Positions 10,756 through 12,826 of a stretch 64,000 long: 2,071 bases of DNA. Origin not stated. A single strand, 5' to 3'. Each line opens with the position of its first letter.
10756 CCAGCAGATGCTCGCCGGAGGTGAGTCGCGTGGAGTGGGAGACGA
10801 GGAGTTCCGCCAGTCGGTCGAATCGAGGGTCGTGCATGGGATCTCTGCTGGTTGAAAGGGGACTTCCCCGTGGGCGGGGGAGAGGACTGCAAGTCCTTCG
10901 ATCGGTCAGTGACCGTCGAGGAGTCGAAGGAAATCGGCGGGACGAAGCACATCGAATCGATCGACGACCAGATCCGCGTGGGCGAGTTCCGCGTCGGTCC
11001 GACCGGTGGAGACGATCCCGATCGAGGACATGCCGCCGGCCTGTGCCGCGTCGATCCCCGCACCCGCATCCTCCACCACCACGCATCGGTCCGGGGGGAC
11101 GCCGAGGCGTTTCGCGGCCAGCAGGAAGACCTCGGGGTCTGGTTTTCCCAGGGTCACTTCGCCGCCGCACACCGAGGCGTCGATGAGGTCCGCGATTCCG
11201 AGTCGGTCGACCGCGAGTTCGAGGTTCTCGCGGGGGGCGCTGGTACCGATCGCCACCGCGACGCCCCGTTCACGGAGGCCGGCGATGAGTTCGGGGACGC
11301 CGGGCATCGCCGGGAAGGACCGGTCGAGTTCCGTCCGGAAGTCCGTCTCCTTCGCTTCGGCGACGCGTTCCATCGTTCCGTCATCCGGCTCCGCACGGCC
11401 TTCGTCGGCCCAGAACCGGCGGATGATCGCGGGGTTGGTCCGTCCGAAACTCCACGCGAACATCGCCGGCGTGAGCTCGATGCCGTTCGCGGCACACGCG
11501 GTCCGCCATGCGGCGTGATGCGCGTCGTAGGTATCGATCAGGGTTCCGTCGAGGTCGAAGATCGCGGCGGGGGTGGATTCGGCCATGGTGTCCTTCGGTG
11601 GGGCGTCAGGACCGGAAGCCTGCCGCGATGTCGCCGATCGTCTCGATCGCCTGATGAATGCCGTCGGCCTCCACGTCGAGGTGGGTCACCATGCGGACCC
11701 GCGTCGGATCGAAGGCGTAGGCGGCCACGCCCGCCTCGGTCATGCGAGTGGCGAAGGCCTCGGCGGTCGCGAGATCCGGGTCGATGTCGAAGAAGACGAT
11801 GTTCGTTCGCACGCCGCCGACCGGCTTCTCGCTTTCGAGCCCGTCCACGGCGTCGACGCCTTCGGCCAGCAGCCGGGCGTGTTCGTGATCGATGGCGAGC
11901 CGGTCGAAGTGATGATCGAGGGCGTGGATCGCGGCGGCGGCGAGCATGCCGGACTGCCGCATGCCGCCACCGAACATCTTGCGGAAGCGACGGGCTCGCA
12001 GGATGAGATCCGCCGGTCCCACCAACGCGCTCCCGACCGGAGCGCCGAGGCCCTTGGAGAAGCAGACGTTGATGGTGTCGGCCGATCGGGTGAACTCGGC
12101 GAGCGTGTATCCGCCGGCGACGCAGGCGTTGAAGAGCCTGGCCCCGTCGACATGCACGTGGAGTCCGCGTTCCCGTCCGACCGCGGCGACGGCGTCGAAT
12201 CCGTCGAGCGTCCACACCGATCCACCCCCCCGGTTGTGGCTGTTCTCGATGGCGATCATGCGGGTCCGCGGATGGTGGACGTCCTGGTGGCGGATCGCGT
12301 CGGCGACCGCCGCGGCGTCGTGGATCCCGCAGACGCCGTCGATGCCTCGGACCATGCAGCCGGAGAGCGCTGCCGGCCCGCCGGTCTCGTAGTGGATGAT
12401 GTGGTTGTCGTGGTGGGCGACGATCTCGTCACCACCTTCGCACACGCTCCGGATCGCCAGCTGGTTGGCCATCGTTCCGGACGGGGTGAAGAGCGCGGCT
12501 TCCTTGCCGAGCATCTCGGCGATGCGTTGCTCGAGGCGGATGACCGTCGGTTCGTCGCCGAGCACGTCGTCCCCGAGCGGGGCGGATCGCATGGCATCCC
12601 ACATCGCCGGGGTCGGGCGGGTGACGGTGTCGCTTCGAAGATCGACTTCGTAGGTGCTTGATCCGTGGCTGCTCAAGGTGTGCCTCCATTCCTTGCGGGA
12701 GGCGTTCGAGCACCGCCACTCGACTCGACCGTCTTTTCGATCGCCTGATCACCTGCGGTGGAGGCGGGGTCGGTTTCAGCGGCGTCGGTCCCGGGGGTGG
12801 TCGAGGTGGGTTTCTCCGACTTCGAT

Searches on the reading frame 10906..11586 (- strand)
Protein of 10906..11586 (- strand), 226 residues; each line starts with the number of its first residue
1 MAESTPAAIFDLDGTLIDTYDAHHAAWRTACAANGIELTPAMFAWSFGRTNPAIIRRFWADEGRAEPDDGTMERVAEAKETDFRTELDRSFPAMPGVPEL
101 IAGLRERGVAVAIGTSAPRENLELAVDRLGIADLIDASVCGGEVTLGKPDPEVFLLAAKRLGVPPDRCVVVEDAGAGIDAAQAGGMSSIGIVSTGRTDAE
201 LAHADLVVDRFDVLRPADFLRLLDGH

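Call 6: search_protein_families(library=pfam, proteins=[window:10906-11586:-], max_evalue=0.001)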
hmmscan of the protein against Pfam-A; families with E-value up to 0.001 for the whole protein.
window:10906-11586:- (226 aa): 4 families
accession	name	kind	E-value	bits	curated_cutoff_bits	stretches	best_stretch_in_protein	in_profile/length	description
PF00702.32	Hydrolase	-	4e-32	112.6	26.4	1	7-185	3-191/191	haloacid dehalogenase-like hydrolase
PF13419.12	HAD_2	-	3.1e-29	102.8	23.8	1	9-191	2-178/178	Haloacid dehalogenase-like hydrolase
PF12710.13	HAD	-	5.7e-12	46.9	27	1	8-169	1-176/189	haloacid dehalogenase-like hydrolase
PF13242.12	Hydrolase_like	-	3.8e-09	36.8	22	1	146-210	2-71/75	HAD-hyrolase-like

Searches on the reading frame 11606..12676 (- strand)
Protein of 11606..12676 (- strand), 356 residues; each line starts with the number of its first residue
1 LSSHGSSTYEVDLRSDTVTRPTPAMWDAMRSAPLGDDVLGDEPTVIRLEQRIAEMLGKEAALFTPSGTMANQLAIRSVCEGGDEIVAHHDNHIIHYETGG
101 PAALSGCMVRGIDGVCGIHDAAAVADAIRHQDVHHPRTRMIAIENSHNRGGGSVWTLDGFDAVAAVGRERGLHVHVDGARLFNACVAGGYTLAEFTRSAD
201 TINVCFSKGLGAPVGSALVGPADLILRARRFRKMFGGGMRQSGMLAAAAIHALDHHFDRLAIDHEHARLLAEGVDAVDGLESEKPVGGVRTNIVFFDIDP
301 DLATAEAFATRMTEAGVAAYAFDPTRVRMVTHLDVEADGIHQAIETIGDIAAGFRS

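Call 6: search_protein_families(library=pfam, proteins=[window:11606-12676:-], max_evalue=0.001)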
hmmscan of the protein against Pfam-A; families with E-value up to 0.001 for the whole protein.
window:11606-12676:- (356 aa): 5 families
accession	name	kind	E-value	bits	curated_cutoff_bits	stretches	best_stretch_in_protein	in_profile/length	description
PF01212.27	Beta_elim_lyase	-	8.2e-96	321.1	27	1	12-284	1-275/288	Beta-eliminating lyase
PF00155.27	Aminotran_1_2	-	2.1e-12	47.4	19.7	1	45-329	44-344/361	Aminotransferase class I and II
PF01053.26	Cys_Met_Meta_PP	-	8.2e-06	25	27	1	42-90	51-99/381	Cys/Met metabolism PLP-dependent enzyme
PF00202.27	Aminotran_3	-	2e-05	23.9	30.5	0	242-350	291-402/403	Aminotransferase class-III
PF01041.23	DegT_DnrJ_EryC1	-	0.00085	19.1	19.8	0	43-87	24-69/360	DegT/DnrJ/EryC1/StrS aminotransferase family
